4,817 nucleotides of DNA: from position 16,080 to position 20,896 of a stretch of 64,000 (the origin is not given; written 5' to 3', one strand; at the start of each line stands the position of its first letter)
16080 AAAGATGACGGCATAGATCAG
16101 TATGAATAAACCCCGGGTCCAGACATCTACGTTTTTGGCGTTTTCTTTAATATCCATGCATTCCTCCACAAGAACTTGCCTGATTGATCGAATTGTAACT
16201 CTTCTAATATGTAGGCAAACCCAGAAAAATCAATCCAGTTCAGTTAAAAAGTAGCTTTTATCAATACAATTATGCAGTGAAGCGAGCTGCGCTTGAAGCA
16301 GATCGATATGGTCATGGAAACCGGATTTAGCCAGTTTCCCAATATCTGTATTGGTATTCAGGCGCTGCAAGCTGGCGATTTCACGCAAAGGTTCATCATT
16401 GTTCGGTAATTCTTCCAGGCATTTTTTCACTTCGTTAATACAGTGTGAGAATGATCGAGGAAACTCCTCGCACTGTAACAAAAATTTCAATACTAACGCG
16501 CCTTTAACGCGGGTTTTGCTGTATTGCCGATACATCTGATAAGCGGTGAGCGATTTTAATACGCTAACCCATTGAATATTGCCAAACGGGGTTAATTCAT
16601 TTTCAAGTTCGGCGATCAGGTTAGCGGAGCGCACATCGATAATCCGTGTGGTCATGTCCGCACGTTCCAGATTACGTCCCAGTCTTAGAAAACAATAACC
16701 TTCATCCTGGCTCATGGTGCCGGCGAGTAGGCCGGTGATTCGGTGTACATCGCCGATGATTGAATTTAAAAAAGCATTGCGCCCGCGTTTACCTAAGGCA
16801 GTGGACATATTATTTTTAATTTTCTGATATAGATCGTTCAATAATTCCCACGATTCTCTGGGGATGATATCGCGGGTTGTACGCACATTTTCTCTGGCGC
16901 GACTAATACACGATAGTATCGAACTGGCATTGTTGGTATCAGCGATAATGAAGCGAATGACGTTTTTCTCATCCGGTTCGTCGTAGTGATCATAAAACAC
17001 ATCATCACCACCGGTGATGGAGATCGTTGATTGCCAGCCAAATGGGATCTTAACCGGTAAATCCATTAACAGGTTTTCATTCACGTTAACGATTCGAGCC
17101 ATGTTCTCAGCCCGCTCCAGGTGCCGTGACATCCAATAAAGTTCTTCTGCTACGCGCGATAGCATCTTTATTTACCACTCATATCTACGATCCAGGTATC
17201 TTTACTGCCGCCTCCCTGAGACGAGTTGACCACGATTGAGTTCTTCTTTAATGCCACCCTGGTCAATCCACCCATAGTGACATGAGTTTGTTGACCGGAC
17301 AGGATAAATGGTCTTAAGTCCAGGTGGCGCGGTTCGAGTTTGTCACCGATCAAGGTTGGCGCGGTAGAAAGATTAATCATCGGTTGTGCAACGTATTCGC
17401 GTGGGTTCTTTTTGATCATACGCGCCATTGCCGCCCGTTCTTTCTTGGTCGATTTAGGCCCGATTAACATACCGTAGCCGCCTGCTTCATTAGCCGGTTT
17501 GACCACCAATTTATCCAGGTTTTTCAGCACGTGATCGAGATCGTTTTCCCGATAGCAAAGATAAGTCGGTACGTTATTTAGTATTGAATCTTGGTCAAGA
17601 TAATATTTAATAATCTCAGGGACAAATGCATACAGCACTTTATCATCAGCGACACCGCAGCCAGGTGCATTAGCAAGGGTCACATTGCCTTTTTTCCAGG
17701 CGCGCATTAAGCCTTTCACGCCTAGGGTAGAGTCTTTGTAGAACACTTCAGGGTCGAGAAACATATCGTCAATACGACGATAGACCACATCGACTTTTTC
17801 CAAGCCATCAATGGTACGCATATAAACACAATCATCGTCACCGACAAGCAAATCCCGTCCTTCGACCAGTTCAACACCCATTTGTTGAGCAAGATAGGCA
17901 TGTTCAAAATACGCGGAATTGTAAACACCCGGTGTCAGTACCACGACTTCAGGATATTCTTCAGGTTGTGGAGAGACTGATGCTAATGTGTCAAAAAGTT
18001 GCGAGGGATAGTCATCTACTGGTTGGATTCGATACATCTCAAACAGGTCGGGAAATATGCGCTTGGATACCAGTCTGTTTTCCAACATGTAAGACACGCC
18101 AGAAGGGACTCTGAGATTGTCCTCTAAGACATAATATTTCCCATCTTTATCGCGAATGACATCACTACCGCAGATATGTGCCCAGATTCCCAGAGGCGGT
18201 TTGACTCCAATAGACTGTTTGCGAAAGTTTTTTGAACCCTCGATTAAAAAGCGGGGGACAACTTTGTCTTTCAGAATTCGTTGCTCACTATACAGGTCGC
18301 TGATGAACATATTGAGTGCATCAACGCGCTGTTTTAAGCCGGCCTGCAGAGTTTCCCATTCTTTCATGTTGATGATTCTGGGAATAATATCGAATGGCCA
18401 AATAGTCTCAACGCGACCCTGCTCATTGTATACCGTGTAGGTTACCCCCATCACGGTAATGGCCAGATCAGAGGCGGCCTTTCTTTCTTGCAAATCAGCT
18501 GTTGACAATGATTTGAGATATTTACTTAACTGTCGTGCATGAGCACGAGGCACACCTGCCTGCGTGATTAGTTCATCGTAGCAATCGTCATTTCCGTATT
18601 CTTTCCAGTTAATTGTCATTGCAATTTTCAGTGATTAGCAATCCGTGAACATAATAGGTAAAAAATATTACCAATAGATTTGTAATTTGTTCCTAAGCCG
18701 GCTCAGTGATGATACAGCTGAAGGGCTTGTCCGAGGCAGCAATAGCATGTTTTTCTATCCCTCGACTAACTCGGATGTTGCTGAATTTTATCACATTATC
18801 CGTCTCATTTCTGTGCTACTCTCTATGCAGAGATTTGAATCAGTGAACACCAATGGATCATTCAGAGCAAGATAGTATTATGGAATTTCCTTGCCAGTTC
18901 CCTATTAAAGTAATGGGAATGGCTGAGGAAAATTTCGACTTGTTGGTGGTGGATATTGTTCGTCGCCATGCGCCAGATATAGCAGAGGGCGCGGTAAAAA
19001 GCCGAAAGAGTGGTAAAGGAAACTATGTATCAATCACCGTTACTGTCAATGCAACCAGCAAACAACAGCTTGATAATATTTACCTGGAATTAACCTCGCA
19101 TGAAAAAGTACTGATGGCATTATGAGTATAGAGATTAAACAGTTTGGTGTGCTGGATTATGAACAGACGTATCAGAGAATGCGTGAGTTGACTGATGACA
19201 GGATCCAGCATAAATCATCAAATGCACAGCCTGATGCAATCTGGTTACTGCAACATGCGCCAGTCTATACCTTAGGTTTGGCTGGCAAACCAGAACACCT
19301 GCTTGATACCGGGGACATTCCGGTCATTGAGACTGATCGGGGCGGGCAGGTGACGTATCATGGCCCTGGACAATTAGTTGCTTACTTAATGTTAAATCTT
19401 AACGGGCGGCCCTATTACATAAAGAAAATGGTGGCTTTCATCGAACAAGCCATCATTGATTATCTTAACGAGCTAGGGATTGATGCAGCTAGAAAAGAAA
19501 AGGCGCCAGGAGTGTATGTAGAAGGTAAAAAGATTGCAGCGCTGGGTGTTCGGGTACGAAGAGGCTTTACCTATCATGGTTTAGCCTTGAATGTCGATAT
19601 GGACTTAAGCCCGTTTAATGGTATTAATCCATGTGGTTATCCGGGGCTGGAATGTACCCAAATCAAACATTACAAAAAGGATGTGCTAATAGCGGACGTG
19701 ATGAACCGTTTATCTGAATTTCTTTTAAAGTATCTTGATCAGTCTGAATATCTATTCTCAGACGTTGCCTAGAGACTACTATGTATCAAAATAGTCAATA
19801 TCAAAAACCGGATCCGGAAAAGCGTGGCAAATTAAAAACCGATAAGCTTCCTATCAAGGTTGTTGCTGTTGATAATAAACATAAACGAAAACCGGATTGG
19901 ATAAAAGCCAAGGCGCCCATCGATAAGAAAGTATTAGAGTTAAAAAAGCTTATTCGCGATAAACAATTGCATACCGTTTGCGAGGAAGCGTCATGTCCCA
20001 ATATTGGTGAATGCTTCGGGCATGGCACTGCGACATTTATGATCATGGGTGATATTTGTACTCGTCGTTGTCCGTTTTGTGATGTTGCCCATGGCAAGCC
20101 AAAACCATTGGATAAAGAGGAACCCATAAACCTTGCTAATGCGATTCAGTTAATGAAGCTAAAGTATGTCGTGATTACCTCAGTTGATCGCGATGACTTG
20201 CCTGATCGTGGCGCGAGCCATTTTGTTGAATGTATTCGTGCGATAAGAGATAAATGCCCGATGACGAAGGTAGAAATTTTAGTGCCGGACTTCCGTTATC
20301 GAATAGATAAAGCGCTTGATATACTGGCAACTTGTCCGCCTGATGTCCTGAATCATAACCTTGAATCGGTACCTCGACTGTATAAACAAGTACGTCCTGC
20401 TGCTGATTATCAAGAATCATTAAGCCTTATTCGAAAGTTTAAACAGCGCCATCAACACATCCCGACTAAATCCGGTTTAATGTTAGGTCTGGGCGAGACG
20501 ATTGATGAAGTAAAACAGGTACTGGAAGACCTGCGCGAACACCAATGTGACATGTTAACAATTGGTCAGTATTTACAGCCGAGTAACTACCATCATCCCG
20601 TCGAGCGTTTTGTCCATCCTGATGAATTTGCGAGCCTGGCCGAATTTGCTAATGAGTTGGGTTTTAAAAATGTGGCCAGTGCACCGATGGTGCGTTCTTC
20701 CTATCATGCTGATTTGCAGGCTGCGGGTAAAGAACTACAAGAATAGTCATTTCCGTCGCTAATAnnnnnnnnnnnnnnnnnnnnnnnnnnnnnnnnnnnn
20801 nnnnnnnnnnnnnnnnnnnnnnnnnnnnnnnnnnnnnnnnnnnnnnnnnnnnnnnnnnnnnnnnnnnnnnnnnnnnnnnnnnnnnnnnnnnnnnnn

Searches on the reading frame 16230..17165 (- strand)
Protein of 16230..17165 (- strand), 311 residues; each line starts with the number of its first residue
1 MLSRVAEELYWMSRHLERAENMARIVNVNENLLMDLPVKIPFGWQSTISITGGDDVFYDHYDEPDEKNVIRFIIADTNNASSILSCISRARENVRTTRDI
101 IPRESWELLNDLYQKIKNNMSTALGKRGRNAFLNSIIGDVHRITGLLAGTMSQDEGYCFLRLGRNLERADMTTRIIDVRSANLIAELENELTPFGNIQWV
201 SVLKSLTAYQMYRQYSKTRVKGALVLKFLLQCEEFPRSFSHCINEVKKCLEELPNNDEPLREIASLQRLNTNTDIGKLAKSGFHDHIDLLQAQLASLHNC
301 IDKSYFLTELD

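Call 40: search_protein_families(library=pfam, proteins=[window:16230-17165:-], max_evalue=0.000001)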
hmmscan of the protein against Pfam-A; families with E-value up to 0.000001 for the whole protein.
window:16230-17165:- (311 aa): 1 family
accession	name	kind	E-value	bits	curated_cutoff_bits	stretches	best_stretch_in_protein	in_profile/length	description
PF04168.17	Alpha-E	-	1.1e-88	298.3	20.8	1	1-306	1-294/294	A predicted alpha-helical domain with a conserved ER motif.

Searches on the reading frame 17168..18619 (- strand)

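Call 40: search_protein_families(library=pfam, proteins=[window:17168-18619:-], max_evalue=0.000001)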
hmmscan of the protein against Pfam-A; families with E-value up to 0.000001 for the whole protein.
window:17168-18619:- (483 aa): 2 families
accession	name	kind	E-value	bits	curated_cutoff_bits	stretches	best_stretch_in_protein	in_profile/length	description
PF14403.11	CP_ATPgrasp_2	-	9.9e-167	555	32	1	80-456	1-374/374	Circularly permuted ATP-grasp type 2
PF04174.18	CP_ATPgrasp_1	-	1.1e-140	468.9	23.1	1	80-412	1-332/332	A circularly permuted ATPgrasp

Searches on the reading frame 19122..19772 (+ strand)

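Call 40: search_protein_families(library=pfam, proteins=[window:19122-19772:+], max_evalue=0.000001)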
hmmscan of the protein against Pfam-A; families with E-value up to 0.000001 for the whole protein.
window:19122-19772:+ (216 aa): 1 family
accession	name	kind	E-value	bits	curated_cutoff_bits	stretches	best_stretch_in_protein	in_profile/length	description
PF21948.1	LplA-B_cat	-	1.5e-40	139.8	27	1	27-199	12-197/200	Lipoyl protein ligase A/B catalytic domain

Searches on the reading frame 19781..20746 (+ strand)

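Call 40: search_protein_families(library=pfam, proteins=[window:19781-20746:+], max_evalue=0.000001)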
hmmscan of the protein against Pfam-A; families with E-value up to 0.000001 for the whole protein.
window:19781-20746:+ (321 aa): 2 families
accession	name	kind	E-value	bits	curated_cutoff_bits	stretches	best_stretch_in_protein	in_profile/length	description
PF04055.27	Radical_SAM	-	4.8e-25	89.1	29.5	1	87-251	1-166/166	Radical SAM superfamily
PF16881.10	LIAS_N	-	1.6e-10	41.8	27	1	17-72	41-96/96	N-terminal domain of lipoyl synthase of Radical_SAM family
